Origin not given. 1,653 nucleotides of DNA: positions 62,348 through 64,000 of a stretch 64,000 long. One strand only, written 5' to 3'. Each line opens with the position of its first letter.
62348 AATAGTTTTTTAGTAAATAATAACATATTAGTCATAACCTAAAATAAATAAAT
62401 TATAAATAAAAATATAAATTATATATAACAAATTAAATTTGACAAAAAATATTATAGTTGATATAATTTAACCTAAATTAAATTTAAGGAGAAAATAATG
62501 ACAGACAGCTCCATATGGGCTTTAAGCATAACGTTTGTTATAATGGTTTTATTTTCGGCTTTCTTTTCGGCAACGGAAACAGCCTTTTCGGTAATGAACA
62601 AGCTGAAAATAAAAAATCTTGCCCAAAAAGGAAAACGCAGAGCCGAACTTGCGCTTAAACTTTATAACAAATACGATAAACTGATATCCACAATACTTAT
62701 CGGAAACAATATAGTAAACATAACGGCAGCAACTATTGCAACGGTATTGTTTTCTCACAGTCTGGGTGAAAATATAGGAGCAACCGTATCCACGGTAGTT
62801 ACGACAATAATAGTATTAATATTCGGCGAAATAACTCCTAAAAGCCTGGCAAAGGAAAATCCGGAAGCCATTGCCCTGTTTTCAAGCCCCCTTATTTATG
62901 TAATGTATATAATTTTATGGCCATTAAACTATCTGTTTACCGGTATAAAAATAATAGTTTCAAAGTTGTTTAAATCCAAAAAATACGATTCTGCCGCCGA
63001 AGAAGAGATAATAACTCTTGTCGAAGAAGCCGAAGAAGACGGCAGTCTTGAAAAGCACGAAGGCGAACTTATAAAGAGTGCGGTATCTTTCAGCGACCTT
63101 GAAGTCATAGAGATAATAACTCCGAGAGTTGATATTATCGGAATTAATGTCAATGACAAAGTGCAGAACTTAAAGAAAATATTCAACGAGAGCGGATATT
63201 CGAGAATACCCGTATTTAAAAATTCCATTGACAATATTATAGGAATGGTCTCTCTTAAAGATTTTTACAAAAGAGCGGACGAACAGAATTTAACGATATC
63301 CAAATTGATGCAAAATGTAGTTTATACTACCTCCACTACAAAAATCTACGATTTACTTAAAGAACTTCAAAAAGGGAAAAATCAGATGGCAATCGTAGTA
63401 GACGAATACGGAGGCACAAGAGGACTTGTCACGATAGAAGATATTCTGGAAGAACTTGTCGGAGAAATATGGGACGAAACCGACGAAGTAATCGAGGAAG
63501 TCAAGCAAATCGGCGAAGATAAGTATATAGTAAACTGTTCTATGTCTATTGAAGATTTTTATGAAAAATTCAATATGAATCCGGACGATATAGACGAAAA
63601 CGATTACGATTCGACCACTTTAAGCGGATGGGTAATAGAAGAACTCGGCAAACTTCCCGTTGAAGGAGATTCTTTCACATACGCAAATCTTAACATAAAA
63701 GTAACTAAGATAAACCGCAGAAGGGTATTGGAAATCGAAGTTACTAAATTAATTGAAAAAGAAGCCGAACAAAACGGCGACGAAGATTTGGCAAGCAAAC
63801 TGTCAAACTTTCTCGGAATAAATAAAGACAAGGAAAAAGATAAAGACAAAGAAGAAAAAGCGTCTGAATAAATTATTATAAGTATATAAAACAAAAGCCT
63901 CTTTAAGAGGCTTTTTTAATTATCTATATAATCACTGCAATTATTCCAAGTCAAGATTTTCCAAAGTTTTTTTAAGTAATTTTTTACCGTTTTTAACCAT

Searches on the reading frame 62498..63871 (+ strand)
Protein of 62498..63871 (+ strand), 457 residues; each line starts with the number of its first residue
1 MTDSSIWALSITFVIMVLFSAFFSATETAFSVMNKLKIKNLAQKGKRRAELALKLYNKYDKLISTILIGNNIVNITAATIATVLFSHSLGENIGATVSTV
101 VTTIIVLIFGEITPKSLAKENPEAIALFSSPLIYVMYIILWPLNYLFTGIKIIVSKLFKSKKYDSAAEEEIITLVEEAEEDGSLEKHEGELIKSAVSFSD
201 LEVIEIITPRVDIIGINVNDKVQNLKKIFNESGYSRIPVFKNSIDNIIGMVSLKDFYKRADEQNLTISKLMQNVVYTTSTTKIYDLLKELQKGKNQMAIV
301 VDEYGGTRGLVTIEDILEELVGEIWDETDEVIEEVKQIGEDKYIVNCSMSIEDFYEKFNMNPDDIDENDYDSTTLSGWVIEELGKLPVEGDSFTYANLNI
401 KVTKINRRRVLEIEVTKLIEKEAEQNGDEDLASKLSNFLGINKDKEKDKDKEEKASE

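Call 85: search_protein_families(library=pfam, proteins=[window:62498-63871:+], max_evalue=0.00001)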
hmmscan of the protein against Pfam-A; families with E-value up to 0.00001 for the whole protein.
window:62498-63871:+ (457 aa): 3 families
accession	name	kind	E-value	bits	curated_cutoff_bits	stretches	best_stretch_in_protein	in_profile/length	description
PF01595.25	CNNM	-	6.2e-51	173.1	28.4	1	12-188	2-181/181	Cyclin M transmembrane N-terminal domain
PF03471.22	CorC_HlyC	-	3.6e-18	65.8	27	1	337-417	2-79/81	Transporter associated domain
PF00571.33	CBS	-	6.9e-15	55.6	24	1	272-321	7-56/57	CBS domain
